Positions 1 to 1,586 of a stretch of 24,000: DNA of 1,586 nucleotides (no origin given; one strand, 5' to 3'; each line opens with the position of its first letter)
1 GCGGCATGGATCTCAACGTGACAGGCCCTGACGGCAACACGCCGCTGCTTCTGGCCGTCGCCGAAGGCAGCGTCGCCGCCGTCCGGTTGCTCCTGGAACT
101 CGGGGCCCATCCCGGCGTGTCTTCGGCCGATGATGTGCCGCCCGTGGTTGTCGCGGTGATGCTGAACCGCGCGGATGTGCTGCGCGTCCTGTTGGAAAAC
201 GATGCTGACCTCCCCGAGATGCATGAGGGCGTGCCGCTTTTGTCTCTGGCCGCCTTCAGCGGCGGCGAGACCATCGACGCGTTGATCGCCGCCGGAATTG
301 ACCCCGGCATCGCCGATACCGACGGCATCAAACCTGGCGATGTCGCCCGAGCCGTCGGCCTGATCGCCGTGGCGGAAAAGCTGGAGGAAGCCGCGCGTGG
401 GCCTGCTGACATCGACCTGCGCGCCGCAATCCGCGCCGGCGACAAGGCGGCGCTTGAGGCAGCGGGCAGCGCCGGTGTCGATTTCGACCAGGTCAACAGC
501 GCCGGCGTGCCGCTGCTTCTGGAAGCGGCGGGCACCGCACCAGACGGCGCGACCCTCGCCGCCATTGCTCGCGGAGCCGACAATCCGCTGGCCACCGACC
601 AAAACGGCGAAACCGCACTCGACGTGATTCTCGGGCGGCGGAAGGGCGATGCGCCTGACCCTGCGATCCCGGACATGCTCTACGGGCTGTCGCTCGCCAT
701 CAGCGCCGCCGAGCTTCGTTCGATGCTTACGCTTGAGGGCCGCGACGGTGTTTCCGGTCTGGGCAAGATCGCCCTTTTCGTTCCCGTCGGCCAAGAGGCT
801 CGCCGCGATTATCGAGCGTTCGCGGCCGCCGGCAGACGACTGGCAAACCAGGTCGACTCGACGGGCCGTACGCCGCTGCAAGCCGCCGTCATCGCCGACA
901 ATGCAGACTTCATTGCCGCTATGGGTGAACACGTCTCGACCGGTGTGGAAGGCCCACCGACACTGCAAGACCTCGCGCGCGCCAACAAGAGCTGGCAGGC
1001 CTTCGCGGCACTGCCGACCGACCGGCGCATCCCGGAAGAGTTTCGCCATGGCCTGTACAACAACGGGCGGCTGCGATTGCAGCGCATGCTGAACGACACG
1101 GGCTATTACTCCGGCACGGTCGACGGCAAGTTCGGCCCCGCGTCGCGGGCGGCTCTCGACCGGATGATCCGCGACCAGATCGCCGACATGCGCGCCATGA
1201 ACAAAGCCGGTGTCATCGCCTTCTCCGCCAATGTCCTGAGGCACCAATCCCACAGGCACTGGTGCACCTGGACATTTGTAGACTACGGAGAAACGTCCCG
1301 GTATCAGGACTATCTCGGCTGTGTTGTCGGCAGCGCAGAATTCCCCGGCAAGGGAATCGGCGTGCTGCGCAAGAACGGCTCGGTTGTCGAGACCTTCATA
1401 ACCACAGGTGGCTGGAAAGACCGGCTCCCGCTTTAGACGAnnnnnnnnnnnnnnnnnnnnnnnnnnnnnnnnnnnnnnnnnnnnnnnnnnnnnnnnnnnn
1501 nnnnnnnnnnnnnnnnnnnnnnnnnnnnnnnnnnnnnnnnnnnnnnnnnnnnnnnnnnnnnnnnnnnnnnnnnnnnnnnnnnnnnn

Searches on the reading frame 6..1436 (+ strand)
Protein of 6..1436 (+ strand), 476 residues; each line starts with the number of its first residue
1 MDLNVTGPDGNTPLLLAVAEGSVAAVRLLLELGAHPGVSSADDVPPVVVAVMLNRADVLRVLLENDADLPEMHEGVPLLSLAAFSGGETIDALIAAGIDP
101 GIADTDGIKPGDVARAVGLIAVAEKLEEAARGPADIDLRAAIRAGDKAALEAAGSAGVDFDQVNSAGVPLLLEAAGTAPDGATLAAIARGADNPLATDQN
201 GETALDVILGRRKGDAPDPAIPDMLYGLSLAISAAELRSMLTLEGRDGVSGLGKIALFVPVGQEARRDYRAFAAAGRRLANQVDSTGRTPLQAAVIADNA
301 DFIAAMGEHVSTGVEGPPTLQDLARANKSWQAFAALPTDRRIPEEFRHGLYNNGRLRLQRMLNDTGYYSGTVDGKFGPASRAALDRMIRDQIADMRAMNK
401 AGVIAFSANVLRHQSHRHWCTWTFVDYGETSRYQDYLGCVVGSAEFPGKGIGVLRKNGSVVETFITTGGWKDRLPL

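Call 31: search_protein_families(library=pfam, proteins=[window:6-1436:+])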
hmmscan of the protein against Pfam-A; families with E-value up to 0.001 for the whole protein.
window:6-1436:+ (476 aa): 6 families
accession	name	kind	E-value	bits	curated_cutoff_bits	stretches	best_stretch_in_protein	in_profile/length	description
PF12796.13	Ank_2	-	6.3e-12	46.3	27.3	1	2-69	21-86/90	Ankyrin repeats (3 copies)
PF13606.12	Ank_3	-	1.1e-10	41.1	22.3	0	9-36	1-28/30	Ankyrin repeat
PF00023.36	Ank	-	2.7e-10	40.4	21.1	1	9-37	1-29/33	Ankyrin repeat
PF13637.12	Ank_4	-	1.3e-07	32.1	22.7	0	2-30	22-50/50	Ankyrin repeats (many copies)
PF01471.23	PG_binding_1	-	2.2e-06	28.2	23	1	355-387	5-37/57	Putative peptidoglycan binding domain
PF13857.12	Ank_5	-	2.3e-05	25.1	27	0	1-41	7-47/56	Ankyrin repeats (many copies)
